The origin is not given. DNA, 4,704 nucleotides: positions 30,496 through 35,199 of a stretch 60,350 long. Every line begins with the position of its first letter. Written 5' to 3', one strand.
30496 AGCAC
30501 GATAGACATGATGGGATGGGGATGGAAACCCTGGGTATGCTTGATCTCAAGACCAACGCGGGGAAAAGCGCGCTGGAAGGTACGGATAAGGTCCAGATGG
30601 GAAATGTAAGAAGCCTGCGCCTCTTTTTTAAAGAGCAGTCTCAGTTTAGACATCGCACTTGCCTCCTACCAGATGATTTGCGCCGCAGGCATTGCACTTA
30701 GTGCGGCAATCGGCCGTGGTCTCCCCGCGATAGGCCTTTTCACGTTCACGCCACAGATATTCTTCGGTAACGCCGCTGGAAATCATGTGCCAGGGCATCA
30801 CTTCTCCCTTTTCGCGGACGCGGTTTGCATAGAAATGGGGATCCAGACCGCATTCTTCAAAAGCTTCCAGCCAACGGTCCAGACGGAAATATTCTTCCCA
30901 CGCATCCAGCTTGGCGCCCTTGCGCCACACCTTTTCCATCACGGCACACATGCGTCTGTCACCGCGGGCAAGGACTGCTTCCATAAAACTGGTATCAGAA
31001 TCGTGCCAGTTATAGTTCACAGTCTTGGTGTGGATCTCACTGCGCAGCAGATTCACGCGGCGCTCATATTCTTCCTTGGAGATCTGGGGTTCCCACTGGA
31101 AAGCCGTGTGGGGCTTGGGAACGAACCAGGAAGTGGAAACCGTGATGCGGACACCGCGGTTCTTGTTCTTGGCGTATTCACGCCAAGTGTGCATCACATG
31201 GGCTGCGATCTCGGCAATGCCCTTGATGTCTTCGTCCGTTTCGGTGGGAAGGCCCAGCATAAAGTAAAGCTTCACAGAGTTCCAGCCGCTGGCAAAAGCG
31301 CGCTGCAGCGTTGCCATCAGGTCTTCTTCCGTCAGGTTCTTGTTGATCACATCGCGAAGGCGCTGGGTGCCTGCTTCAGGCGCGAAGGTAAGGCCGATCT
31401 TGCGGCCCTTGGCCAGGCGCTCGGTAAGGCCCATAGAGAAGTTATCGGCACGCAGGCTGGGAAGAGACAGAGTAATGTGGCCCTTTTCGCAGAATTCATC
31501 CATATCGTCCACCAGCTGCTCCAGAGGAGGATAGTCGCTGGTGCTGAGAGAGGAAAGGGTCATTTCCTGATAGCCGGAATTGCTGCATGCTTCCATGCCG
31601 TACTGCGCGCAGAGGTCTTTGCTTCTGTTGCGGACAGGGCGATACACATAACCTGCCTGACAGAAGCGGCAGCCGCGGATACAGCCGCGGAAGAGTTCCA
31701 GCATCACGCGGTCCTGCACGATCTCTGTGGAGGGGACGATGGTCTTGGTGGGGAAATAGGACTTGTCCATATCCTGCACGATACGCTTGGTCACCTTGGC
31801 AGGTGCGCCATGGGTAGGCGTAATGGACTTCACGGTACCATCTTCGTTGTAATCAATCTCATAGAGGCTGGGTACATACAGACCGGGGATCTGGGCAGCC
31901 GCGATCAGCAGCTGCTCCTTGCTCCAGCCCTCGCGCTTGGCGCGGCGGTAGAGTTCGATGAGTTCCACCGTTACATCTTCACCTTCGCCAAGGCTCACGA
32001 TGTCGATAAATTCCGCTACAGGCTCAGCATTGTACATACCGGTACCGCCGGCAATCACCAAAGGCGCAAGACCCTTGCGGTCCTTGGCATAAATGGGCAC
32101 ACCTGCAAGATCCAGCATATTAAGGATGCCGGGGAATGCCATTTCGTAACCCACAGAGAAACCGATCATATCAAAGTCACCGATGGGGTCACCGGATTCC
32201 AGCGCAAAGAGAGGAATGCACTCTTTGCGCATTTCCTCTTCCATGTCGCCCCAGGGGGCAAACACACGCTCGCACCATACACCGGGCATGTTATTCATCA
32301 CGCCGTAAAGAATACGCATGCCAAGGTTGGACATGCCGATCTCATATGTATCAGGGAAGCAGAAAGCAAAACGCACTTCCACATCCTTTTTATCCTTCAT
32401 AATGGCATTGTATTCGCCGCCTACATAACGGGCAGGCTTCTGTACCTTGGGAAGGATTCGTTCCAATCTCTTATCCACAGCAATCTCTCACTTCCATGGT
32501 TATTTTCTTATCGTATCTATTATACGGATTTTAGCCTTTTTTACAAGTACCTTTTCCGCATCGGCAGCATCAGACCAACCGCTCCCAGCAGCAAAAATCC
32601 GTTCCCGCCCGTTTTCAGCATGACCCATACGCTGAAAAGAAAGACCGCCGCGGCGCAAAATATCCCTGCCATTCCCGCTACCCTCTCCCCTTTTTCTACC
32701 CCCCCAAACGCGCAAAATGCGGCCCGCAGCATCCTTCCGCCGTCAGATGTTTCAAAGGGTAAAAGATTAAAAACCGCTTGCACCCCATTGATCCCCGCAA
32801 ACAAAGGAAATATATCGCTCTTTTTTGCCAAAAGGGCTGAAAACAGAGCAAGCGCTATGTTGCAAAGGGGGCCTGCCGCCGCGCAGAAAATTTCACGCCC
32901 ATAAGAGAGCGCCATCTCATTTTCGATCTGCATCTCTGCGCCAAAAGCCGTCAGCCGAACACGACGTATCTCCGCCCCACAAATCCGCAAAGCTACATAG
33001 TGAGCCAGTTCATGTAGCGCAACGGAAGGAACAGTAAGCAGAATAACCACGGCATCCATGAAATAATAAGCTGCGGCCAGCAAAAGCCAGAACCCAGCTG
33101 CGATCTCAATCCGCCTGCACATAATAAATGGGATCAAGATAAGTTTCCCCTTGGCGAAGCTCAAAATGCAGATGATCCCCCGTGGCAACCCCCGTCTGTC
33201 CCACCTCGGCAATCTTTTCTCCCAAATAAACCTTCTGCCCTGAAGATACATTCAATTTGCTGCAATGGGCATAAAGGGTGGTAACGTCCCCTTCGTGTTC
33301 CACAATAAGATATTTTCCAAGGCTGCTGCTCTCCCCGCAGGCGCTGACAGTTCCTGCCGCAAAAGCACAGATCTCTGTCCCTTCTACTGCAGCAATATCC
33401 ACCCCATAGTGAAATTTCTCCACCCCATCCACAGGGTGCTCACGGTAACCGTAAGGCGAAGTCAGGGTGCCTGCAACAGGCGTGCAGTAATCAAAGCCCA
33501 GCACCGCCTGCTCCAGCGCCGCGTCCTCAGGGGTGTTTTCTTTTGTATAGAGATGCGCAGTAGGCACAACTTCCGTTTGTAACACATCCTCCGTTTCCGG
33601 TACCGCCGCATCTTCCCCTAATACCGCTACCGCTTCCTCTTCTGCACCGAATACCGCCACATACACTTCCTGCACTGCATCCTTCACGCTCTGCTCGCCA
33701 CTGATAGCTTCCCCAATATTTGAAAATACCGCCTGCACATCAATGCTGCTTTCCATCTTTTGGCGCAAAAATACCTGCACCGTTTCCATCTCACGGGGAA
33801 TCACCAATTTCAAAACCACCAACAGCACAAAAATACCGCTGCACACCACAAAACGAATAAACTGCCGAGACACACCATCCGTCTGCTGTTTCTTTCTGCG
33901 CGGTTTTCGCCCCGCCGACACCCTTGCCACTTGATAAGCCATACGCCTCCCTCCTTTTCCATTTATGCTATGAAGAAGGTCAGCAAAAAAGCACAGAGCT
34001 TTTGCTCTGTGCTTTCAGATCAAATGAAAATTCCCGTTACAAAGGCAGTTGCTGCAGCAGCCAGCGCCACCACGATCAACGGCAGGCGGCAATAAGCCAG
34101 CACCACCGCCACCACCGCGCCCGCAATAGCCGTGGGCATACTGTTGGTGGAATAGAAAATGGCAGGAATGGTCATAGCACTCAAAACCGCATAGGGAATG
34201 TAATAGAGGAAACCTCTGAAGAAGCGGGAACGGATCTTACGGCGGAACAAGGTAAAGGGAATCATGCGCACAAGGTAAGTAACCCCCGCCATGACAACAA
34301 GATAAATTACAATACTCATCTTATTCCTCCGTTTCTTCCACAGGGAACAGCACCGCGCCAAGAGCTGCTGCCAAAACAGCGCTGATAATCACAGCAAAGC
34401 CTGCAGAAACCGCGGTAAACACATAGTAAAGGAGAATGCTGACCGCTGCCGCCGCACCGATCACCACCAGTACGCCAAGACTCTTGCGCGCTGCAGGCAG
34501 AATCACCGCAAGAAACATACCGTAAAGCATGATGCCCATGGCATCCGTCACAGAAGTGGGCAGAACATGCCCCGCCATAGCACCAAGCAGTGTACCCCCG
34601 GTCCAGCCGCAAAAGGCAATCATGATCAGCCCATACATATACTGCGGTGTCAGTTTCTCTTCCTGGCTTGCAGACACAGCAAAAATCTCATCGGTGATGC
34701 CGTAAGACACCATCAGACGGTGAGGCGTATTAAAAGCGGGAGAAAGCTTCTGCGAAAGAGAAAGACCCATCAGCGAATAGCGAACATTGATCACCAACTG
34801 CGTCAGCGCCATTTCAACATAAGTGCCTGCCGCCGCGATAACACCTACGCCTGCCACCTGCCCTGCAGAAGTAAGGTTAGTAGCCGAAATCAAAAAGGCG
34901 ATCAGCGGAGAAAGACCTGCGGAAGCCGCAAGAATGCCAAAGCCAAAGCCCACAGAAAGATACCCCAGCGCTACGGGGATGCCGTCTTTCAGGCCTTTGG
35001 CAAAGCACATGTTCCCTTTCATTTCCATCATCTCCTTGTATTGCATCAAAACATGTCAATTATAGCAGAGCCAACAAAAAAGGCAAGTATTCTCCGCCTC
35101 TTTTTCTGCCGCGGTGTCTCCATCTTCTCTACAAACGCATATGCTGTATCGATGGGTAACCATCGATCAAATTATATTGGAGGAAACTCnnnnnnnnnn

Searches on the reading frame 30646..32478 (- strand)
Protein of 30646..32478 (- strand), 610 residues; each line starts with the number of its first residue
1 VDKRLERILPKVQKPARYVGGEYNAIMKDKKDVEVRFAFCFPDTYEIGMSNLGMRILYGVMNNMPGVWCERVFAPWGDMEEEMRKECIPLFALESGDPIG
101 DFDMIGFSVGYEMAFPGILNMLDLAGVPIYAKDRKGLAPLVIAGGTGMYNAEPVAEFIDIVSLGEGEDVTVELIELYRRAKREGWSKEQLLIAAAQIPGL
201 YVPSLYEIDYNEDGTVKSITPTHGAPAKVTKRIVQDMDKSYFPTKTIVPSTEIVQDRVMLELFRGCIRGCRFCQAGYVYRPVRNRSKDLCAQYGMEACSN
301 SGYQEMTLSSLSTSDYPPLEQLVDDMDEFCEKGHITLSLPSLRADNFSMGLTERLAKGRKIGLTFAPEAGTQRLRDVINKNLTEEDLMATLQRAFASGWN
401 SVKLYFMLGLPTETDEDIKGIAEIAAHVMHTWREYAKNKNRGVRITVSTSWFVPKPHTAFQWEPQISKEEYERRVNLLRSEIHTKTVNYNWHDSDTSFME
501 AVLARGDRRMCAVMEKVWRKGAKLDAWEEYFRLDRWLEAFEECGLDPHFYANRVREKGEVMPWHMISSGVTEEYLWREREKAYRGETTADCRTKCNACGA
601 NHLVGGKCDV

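Call 45: search_protein_families(library=pfam, proteins=[window:30646-32478:-], max_evalue=0.01)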
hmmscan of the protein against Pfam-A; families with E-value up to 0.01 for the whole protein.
window:30646-32478:- (610 aa): 3 families
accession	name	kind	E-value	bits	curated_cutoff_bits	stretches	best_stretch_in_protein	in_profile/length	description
PF19864.5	Radical_SAM_N2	-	2.1e-59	199.8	29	1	53-203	1-151/151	Radical SAM proteins, N-terminal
PF04055.27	Radical_SAM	-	3e-18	67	29.5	1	261-423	2-164/166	Radical SAM superfamily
PF02310.24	B12-binding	-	0.0065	16.7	32.1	0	101-173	51-120/121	B12 binding domain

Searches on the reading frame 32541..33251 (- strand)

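Call 45: search_protein_families(library=pfam, proteins=[window:32541-33251:-], max_evalue=0.01)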
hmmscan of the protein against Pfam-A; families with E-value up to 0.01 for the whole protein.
window:32541-33251:- (236 aa): 1 family
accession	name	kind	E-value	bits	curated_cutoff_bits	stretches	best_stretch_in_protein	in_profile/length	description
PF02163.28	Peptidase_M50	-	1.9e-13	50.7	27.2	2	71-142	4-100/221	Peptidase family M50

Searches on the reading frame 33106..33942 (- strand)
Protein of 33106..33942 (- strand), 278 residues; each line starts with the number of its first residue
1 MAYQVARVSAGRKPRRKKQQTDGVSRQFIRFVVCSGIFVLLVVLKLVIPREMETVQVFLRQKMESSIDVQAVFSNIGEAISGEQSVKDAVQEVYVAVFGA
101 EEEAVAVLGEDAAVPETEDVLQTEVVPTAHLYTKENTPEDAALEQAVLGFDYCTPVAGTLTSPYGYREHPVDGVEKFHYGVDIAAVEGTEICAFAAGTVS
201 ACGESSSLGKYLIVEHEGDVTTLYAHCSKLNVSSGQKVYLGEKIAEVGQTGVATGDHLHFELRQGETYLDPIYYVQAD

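Call 45: search_protein_families(library=pfam, proteins=[window:33106-33942:-], max_evalue=0.01)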
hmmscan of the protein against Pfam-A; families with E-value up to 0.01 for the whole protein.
window:33106-33942:- (278 aa): 1 family
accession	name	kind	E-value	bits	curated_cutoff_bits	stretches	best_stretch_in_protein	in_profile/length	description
PF01551.29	Peptidase_M23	-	4.6e-30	104.1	28.7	1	176-271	1-96/96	Peptidase family M23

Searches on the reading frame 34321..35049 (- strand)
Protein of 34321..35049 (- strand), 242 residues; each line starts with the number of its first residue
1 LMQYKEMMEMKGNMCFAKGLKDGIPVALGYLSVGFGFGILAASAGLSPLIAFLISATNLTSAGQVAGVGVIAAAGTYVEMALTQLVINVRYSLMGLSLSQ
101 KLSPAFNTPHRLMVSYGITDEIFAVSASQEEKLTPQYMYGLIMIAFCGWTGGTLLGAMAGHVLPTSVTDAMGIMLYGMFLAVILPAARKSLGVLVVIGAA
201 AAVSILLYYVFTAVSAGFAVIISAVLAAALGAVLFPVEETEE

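Call 45: search_protein_families(library=pfam, proteins=[window:34321-35049:-], max_evalue=0.01)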
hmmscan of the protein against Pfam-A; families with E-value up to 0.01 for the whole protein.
window:34321-35049:- (242 aa): 1 family
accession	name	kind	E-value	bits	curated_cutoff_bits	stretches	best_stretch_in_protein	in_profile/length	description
PF03591.19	AzlC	-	3.7e-39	134.7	32.1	1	25-163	1-137/137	AzlC protein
